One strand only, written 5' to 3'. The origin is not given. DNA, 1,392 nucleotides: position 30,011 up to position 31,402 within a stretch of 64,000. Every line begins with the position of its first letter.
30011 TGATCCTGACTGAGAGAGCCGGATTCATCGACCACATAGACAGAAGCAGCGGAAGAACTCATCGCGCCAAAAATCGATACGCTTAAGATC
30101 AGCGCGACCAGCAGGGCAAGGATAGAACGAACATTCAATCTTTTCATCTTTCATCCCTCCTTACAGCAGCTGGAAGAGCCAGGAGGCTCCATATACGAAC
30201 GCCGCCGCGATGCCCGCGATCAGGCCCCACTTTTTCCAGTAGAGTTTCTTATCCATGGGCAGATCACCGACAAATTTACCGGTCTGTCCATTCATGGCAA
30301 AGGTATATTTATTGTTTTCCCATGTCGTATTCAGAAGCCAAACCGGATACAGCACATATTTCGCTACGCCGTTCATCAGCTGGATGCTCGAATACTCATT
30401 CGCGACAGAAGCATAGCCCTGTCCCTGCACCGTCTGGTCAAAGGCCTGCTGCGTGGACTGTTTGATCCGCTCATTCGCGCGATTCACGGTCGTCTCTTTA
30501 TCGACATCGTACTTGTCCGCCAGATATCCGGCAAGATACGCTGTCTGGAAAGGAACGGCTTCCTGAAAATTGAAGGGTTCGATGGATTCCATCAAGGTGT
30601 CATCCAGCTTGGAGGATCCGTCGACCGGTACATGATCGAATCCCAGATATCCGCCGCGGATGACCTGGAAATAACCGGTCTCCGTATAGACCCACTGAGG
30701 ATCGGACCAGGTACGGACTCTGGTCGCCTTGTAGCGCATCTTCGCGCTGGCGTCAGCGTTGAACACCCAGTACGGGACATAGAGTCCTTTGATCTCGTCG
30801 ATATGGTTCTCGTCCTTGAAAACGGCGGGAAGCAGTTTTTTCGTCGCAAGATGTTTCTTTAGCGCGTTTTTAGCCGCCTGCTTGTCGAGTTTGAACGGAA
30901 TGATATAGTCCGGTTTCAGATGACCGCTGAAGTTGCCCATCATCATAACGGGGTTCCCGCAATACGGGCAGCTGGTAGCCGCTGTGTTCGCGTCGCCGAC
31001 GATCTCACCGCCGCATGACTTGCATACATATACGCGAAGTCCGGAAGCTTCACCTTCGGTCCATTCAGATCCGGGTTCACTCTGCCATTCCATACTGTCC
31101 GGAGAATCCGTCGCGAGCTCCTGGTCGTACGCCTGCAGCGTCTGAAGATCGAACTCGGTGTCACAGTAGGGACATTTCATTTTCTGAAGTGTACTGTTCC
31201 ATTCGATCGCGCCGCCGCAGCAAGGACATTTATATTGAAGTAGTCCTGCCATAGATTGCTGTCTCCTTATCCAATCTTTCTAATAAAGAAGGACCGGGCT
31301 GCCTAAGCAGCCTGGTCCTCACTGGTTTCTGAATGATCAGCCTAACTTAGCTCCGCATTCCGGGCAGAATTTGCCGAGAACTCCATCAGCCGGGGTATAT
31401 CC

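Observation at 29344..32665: TPM-domain / double-zinc-ribbon / SPFH-zinc-ribbon triad (YdjH-YdjG-YdjI-like) without an adjacent PspA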

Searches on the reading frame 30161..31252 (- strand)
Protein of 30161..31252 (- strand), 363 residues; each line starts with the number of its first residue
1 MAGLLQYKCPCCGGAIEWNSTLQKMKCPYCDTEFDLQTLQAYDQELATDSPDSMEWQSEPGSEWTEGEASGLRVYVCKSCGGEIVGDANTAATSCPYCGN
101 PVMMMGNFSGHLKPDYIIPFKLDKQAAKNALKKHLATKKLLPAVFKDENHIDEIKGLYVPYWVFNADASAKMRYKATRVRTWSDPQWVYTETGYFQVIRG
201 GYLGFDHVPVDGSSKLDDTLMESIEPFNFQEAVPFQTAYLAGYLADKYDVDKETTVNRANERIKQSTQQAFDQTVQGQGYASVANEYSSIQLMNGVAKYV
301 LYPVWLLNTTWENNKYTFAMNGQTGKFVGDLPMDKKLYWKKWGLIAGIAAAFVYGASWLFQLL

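Call 3: search_protein_families(library=pfam, proteins=[window:30161-31252:-], max_evalue=0.1)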
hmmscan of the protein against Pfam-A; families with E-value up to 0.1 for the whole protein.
window:30161-31252:- (363 aa): 12 families
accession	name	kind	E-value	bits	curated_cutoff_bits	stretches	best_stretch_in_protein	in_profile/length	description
PF08271.17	Zn_Ribbon_TF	-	0.00019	21.4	29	1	75-106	1-33/43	TFIIB zinc-binding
PF07191.17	Zn_ribbon_6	-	0.0008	19.8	25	0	8-38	2-30/67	Double zinc ribbon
PF05605.18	zf-Di19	-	0.0012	19.5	27.5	1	24-41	2-19/54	Drought induced 19 protein (Di19), zinc-binding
PF07754.17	HVO_2753_ZBP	-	0.0016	18.7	33.2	1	77-104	1-28/46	Small zinc finger protein HVO_2753-like, Zn-binding pocket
PF01155.25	HypA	-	0.0031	18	28.9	0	75-102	71-96/112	Hydrogenase/urease nickel incorporation, metallochaperone, hypA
PF14319.11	Zn_Tnp_IS91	-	0.0058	17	26.3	0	3-46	35-78/90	Transposase zinc-binding domain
PF12773.13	DZR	-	0.015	15.9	27.3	0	76-108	14-40/45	Double zinc ribbon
PF07295.17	DUF1451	-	0.034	14.7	26.1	0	62-100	101-139/146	Zinc-ribbon containing domain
PF06221.18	zf-C2HC5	-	0.04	14.4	25.8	0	76-104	19-46/54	Putative zinc finger motif, C2HC5-type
PF23548.1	Zn_ribbon_FGT1_2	-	0.08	13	27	1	8-35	4-31/35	FORGETTER1 second zinc ribbon domain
PF24460.1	DUF7575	-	0.086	12.7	28.5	0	91-101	2-12/28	Domain of unknown function (DUF7575)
PF09723.15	Zn_ribbon_8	-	0.091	13.2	34.4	0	75-100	6-34/41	Zinc ribbon domain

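Call 4: search_protein_families(library=ncbifam, proteins=[window:30161-31252:-], max_evalue=0.1)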
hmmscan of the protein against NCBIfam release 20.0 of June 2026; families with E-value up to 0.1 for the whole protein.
window:30161-31252:- (363 aa): 8 families
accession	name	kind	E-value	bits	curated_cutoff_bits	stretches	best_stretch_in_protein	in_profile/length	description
NF011481.0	PRK14890.1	equivalog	3.9e-06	26.8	61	1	73-102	8-37/61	putative Zn-ribbon RNA-binding protein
NF001607.0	PRK00398.1-4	equivalog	1.2e-05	24.9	89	1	74-102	9-38/53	DNA-directed RNA polymerase subunit P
NF001608.0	PRK00398.1-6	equivalog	0.00032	20.5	84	1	6-31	3-28/46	DNA-directed RNA polymerase subunit P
TIGR02605.1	CxxC_CxxC_SSSS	subfamily_domain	0.0019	18.2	31.3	1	75-100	6-34/52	FmdB family zinc ribbon protein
NF001606.0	PRK00398.1-3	equivalog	0.012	15.4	72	0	6-30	2-25/44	DNA-directed RNA polymerase subunit P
NF041909.1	HVO_2753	equivalog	0.052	13.4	80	1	76-102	11-36/59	HVO_2753 family zinc finger protein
NF006335.0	PRK08565.1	equivalog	0.067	10.7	1402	0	72-102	1052-1082/1116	DNA-directed RNA polymerase subunit B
NF001638.0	PRK00418.1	equivalog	0.07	13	83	0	5-33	6-32/65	DNA gyrase inhibitor YacG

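Call 7: search_protein_families(library=padloc, proteins=[window:30161-31252:-], max_evalue=0.1)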
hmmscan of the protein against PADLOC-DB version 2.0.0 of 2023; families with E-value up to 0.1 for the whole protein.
window:30161-31252:- (363 aa): 1 family
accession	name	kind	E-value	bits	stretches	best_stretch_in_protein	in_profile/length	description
PDLC05059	PDC-S64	-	0.097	9.6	0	6-102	199-290/339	-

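Call 33: find_homologous_proteins(query=window:30161-31252:-)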
Query window:30161-31252:- (363 aa): 8000 proteins with E <= 0.001 among 8000 candidates; the best 120 are listed.
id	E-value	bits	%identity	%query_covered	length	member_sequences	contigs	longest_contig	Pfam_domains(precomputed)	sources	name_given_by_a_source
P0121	2.3e-243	825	-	-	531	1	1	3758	-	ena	-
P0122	2.5e-242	822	95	100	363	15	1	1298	-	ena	-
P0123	9.4e-225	764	89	100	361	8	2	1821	-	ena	-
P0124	4.5e-221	752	86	100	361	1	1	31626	-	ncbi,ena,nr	ncbi:MAG: hypothetical protein J6P72_09965 [Firmicutes bacterium]|nr:hypothetical protein [Bacillota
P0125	9.3e-209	711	-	-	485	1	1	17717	-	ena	-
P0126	3.4e-189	647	74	100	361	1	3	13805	-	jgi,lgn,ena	-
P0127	3.2e-183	627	72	99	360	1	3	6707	-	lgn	-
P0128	1.1e-172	592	70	100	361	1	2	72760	-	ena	-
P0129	3.0e-172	591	68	100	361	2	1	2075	-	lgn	-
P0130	4.3e-172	590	69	100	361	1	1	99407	-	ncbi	-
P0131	9.2e-172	589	67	93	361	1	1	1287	-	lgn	-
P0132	3.5e-171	587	69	100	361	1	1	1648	-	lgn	-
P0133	1.0e-170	586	69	100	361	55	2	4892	-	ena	-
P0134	1.2e-170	586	67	100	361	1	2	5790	-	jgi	-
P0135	2.4e-170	585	67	100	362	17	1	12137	PF07754.18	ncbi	-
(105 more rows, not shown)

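Call 35: find_related_loci(query=window:30161-31252:-, collection=viral_contigs, flank=10000)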
Query window:30161-31252:- (363 aa) in viral_contigs; peptide patterns used: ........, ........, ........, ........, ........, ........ (x = any residue, [..] = any of these).
2 stretches matched a pattern, but none encodes a relative of the query by tblastn (E <= 1e-3).

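Call 37: search_protein_representatives(protein=window:30161-31252:-)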
Query: 363 residues. Proteins with E-value up to 0.001 (for the whole library): 6872; up to 1e-10: 4503; up to 1e-30: 1465. The best 150 are listed.
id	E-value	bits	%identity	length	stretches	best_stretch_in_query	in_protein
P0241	3.4e-136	470.6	57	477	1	1-352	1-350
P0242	2.2e-130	451.4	54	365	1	4-356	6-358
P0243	1.3e-129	448.9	57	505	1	8-359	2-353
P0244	3.9e-129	447.4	55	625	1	6-354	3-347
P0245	4.7e-118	410.9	50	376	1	4-362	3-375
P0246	8.5e-116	403.5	61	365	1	37-321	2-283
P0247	2.7e-114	398.5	65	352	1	37-296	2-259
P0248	1.3e-112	393.0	47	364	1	4-352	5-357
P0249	2.4e-112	392.1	52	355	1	6-362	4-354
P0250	6.0e-109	380.9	64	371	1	1-253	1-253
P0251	6.3e-108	377.6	47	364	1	4-362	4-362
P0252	1.5e-106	373.0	49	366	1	6-361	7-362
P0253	2.3e-105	369.1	47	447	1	5-356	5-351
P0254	4.2e-103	361.7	46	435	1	1-361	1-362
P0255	1.2e-102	360.1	48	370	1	1-362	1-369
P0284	1.9e-90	320.1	40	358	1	4-360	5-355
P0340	2.6e-80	286.6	42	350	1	4-338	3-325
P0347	1.4e-79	284.3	41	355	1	4-351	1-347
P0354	1.1e-77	278.0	37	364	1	5-352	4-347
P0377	5.8e-75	269.1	38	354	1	4-350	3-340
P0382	5.5e-74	265.8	37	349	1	7-357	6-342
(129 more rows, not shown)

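Call 39: find_related_loci(query=A1, collection=metagenome_contigs, flank=10000)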
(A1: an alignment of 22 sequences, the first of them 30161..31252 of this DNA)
Query A1 (363 aa) in metagenome_contigs; peptide patterns used: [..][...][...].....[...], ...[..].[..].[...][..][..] (x = any residue, [..] = any of these).
600 stretches matched a pattern (row limit reached: there are more); 597 encode a relative of the query (tblastn E <= 1e-3); the best 80 are kept; 80 distinct loci.
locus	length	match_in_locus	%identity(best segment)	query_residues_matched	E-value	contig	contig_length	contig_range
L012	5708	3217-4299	66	1-363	2e-169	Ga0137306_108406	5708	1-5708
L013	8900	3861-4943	66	1-363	3e-167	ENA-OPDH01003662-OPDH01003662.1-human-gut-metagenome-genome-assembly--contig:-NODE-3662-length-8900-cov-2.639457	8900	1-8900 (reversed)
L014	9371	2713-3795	65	1-363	2e-167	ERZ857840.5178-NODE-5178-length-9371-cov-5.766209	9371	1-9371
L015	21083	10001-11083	65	1-363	7e-167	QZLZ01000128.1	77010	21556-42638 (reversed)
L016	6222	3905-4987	64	1-363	6e-168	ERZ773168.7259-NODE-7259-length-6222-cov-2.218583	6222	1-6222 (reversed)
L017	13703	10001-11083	64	1-363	3e-166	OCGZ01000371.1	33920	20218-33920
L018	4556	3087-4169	64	1-363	1e-170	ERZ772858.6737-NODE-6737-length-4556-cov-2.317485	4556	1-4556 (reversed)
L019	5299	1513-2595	64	1-363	1e-168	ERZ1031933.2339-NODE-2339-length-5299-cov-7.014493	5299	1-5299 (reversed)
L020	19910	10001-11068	65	1-358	2e-165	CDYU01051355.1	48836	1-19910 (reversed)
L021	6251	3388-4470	66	1-362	1e-166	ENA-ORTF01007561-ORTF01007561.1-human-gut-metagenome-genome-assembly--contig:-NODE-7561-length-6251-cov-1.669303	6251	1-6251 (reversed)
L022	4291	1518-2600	64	1-363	1e-170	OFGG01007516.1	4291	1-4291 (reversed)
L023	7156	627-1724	64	1-363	1e-165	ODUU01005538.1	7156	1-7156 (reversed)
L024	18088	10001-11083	66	1-363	1e-164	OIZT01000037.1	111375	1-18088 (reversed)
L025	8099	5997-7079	63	1-363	1e-164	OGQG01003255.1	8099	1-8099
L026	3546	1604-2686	63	1-363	2e-171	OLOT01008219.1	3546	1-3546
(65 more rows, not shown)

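Call 42: find_encoding_contigs(protein=P0354, flank=8000, max_places=2)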
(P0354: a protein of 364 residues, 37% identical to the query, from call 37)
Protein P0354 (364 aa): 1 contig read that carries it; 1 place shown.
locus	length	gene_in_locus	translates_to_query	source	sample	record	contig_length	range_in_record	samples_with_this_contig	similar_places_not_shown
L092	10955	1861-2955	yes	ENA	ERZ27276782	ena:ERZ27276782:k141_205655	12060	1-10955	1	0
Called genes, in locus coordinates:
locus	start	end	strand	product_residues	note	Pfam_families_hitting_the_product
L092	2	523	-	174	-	?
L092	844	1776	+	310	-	PF12974:Phosphonate-bd (weak), PF09084:NMT1 (weak)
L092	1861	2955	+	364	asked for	-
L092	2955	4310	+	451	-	PF04536:TPM_phosphatase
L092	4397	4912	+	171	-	PF01863:YgjP-like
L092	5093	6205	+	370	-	PF03462:PCRF, PF00472:RF-1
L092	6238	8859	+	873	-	PF00133:tRNA-synt_1, PF09334:tRNA-synt_1g, PF13603:tRNA-synt_1_2, PF09334:tRNA-synt_1g (weak), PF08264:Anticodon_1, PF10458:Val_tRNA-synt_C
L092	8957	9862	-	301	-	-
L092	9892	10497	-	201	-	PF01613:Flavin_Reduct, PF21349:RUBY_RBDX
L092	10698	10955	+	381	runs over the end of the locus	PF04464:Glyphos_transf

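Call 43: find_encoding_contigs(protein=P0382, flank=8000, max_places=2)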
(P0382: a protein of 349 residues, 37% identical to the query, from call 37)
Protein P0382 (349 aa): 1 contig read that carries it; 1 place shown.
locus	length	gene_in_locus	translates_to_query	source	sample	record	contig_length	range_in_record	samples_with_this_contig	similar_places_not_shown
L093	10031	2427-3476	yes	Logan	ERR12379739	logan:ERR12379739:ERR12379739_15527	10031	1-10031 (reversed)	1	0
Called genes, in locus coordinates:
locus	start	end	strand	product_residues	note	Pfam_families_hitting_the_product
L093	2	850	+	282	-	?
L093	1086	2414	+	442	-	PF13421:Band_7_1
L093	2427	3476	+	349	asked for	-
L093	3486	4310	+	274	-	PF04536:TPM_phosphatase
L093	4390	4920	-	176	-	-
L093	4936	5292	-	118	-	PF02452:PemK_toxin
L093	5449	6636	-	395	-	PF01168:Ala_racemase_N, PF00842:Ala_racemase_C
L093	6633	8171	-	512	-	PF03853:YjeF_N, PF01256:Carb_kinase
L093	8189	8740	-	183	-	-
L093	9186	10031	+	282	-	?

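Call 44: find_encoding_contigs(protein=P0284, flank=8000, max_places=2)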
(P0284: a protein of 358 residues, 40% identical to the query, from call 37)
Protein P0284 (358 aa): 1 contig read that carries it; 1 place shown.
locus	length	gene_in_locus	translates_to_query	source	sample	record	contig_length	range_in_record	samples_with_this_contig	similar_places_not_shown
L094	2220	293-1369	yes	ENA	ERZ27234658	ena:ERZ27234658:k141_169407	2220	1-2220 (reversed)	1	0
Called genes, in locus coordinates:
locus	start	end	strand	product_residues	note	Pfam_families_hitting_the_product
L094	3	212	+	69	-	?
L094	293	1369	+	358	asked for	PF03966:Trm112p (faint)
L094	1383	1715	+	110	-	-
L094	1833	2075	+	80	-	-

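Call 45: find_encoding_contigs(protein=P0377, flank=8000, max_places=2)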
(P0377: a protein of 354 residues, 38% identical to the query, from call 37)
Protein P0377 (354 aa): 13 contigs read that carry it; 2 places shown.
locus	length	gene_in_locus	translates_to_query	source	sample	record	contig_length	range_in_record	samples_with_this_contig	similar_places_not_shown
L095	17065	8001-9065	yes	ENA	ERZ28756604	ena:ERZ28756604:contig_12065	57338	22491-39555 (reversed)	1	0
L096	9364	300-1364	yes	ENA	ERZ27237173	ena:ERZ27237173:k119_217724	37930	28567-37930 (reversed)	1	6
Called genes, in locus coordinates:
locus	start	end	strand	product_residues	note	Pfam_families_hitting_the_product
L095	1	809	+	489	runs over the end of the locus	PF06347:SH3_4 (faint), PF07653:SH3_2 (faint), PF08239:SH3_3, PF00877:NLPC_P60, PF05382:Amidase_5 (weak)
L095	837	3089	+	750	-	PF13567:DUF4131, PF03772:Competence, PF00753:Lactamase_B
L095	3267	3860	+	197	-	PF08955:BofC_C (weak)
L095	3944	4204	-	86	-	-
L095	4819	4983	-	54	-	PF07724:AAA_2 (weak)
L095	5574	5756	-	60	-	-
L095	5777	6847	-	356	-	PF05621:TniB (weak), PF13191:AAA_16 (faint), PF13401:AAA_22 (weak), PF00004:AAA, PF17871:AAA_lid_9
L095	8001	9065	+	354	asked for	-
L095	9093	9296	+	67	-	-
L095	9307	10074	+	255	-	PF01966:HD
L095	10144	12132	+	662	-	PF01751:Toprim, PF01131:Topoisom_bac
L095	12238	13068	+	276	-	PF01261:AP_endonuc_2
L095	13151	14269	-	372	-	-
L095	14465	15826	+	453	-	-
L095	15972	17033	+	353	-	-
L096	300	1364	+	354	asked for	-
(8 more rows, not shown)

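Call 50: search_protein_families(library=pfam, proteins=[L020:5844-6425:+, L020:6441-7742:+, L020:7761-8627:+, L020:8575-9156:+, L020:9223-9975:+, L020:3138-3956:+], max_evalue=0.01)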
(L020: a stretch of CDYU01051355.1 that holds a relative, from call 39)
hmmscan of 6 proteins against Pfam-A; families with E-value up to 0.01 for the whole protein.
L020:5844-6425:+ (193 aa): 1 family
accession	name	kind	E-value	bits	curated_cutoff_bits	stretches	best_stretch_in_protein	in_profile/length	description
PF12158.14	DUF3592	-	0.002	19.2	25.3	1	75-134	13-67/84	Domain of unknown function (DUF3592)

L020:6441-7742:+ (433 aa): 4 families
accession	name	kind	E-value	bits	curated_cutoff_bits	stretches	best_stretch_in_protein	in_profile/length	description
PF13248.11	Zn_ribbon_3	-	1.2e-07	31.4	27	1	192-217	3-26/26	zinc-ribbon domain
PF12773.13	DZR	-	0.00035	21.1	27.3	0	192-214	25-45/45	Double zinc ribbon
PF08271.17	Zn_Ribbon_TF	-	0.0018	18.3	29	1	193-223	2-35/43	TFIIB zinc-binding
PF07282.18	Cas12f1-like_TNB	-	0.0028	18.2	26.3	0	193-217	30-50/60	Cas12f1-like, TNB domain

L020:7761-8627:+ (288 aa): 5 families
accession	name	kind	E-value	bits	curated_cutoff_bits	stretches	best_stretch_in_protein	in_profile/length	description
PF14471.11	DUF4428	-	4.4e-17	62.1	27.8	1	9-54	2-50/51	Domain of unknown function (DUF4428)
PF12773.13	DZR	-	4.1e-07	30.5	27.3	1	236-267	14-45/45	Double zinc ribbon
PF18912.6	DZR_2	-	0.00058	20.1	27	0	8-39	9-33/56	Double zinc ribbon domain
PF13248.11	Zn_ribbon_3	-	0.00071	19.4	27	0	236-254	4-24/26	zinc-ribbon domain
PF13240.11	Zn_Ribbon_1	-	0.0024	18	25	0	278-287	14-23/23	zinc-ribbon domain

L020:8575-9156:+ (193 aa): 0 families

L020:9223-9975:+ (250 aa): 1 family
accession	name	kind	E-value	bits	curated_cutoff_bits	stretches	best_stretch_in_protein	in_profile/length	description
PF14471.11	DUF4428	-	0.0038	17.5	27.8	1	4-34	1-29/51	Domain of unknown function (DUF4428)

L020:3138-3956:+ (272 aa): 0 families

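Call 60: predict_structure(alignment_id=A2)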
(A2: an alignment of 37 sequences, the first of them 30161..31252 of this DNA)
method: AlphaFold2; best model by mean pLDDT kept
length: 363 residues; sequences in the alignment: 37
mean_pLDDT: 84.6   pTM: 0.71
mean pLDDT of the five models: 84.6, 83.4, 83.3, 82.9, 81.3
residues with pLDDT >= 90: 150; 70-90: 179; 50-70: 28; < 50: 6
segments of 3 or more residues with pLDDT < 50: 1-4
pLDDT, mean of each block of 10 residues (from residue 1): 59 80 82 80 65 60 72 85 82 79 79 88 92 84 70 85 93 92 93 91 93 88 92 89 83 88 93 90 90 90 91 85 91 83 92 95 88
secondary structure, 60 per line:
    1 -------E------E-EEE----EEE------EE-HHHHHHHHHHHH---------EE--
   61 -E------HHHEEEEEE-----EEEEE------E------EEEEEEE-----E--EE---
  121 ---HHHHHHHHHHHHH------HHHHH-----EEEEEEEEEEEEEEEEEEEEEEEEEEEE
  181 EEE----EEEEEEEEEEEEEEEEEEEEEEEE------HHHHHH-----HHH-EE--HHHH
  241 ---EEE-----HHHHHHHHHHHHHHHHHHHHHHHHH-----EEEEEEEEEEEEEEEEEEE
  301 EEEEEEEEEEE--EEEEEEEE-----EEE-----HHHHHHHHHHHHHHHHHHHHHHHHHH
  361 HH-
elements in order: E17-19 E24-26 H36-47 E72-77 E83-87 E101-107 H124-136 H143-147 E153-183 E188-211 H218-223 H237-240 E244-246 H252-276 E282-311 E314-321 E327-329 H335-362

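Call 71: find_encoding_contigs(protein=P0347, flank=8000, max_places=2)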
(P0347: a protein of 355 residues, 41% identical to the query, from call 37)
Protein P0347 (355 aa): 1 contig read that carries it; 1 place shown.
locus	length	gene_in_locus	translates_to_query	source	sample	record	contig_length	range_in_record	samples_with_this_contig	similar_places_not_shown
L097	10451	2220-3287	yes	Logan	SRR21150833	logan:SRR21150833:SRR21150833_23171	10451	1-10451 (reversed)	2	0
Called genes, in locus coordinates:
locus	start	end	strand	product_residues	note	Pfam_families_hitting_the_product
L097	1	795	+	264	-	?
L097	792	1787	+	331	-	PF04203:Sortase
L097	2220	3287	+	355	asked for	PF08271:Zn_Ribbon_TF (faint)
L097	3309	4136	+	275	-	PF04536:TPM_phosphatase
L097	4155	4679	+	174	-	PF00160:Pro_isomerase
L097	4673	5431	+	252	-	PF13302:Acetyltransf_3, PF00583:Acetyltransf_1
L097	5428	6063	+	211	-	PF00565:SNase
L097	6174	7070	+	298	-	PF00288:GHMP_kinases_N, PF08544:GHMP_kinases_C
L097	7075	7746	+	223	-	PF00392:GntR, PF07729:FCD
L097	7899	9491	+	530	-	PF02446:Glyco_hydro_77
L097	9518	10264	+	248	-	PF01553:Acyltransferase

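Call 72: find_encoding_contigs(protein=P0340, flank=8000, max_places=2)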
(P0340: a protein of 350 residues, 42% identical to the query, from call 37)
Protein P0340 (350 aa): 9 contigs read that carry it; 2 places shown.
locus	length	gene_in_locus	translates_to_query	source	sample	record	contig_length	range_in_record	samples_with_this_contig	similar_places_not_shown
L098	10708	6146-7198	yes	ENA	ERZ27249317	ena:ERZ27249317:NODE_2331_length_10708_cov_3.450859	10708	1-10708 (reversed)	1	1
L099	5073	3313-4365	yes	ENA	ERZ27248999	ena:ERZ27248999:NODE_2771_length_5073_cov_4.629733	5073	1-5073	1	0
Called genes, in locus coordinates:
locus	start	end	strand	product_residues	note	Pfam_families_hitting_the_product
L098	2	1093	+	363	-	?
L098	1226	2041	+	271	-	PF00702:Hydrolase, PF02358:Trehalose_PPase (faint), PF08282:Hydrolase_3, PF05116:S6PP (weak)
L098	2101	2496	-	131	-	PF00380:Ribosomal_S9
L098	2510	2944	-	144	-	PF00572:Ribosomal_L13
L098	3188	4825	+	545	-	PF00563:EAL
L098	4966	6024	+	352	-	PF00154:RecA_N, PF06745:ATPase (weak), PF08423:Rad51 (weak), PF21096:RecA_C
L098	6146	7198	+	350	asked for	PF08271:Zn_Ribbon_TF (faint)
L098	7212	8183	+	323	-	PF04536:TPM_phosphatase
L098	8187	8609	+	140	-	PF21982:RecX_HTH1, PF02631:RecX_HTH2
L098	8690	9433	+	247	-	PF01048:PNP_UDP_1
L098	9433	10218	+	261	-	PF02616:SMC_ScpA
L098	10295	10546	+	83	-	PF00166:Cpn10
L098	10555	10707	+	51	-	?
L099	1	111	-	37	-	?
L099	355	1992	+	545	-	PF00563:EAL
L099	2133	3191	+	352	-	PF00154:RecA_N, PF06745:ATPase (weak), PF08423:Rad51 (weak), PF21096:RecA_C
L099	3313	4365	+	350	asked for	PF08271:Zn_Ribbon_TF (faint)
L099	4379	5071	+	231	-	?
